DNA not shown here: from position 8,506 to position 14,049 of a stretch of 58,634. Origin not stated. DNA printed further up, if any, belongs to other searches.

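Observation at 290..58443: Iterated purine-rich motif RGAR-CGGCAGG-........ scattered about 45-60 times through the genome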

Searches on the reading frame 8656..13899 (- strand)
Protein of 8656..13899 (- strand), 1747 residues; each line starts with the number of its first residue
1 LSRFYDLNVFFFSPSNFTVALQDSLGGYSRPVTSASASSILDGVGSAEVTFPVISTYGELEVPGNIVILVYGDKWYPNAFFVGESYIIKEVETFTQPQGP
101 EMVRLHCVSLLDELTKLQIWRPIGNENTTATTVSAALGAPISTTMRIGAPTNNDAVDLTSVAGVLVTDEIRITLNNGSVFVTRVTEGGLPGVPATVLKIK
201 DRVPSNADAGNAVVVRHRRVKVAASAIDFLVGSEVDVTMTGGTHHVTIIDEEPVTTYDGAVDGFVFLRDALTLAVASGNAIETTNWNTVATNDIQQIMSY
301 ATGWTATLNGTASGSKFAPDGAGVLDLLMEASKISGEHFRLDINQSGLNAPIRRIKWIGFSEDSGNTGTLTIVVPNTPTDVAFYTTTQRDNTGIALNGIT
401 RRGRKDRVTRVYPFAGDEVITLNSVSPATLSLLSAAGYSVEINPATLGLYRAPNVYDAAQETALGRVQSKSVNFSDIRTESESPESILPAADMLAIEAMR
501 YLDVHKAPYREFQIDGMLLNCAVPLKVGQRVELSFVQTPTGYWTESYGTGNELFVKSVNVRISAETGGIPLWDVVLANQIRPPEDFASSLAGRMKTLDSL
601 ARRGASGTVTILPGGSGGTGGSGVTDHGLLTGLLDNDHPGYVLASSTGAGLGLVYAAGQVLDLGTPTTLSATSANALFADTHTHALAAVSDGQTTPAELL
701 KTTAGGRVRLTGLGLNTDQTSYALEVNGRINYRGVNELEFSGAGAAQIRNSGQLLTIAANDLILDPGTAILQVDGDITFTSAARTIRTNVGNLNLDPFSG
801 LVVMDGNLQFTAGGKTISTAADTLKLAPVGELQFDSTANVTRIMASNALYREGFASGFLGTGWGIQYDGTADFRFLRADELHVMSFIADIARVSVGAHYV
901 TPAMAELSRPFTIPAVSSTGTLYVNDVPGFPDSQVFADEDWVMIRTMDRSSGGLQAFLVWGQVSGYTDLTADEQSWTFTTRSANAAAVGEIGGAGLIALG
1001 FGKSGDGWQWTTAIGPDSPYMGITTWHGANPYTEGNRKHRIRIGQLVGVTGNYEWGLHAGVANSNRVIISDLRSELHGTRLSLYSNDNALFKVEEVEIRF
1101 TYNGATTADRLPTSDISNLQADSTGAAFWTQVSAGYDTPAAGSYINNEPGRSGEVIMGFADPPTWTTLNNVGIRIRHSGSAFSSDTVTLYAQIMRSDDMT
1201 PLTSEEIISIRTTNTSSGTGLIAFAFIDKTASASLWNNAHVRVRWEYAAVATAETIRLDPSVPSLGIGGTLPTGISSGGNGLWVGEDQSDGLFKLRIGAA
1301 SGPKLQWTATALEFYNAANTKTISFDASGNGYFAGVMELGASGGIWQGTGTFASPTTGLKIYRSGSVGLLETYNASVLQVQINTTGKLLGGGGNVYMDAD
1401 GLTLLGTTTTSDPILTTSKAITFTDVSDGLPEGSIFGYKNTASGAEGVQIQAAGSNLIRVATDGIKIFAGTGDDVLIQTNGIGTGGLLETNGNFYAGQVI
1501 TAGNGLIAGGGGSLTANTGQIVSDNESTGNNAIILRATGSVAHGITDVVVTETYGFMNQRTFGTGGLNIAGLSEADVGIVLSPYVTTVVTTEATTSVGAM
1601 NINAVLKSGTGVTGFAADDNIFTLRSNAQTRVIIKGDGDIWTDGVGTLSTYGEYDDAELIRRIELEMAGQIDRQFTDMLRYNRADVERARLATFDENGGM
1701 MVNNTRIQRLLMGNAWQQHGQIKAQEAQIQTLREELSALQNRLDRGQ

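Call 8: search_protein_families(library=phrogs, proteins=[window:8656-13899:-], max_evalue=0.00001)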
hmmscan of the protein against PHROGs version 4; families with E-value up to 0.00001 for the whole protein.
window:8656-13899:- (1747 aa): 0 families

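Call 26: find_related_loci(query=window:8656-13899:-, collection=viral_contigs, flank=10000)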
Query window:8656-13899:- (1747 aa) in viral_contigs; peptide patterns used: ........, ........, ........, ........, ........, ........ (x = any residue, [..] = any of these).
1 stretches matched a pattern, but none encodes a relative of the query by tblastn (E <= 1e-3).

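Call 62: search_protein_families(library=pfam, proteins=[window:8656-13899:-], max_evalue=0.01)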
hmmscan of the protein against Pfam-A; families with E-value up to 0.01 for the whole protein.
window:8656-13899:- (1747 aa): 0 families
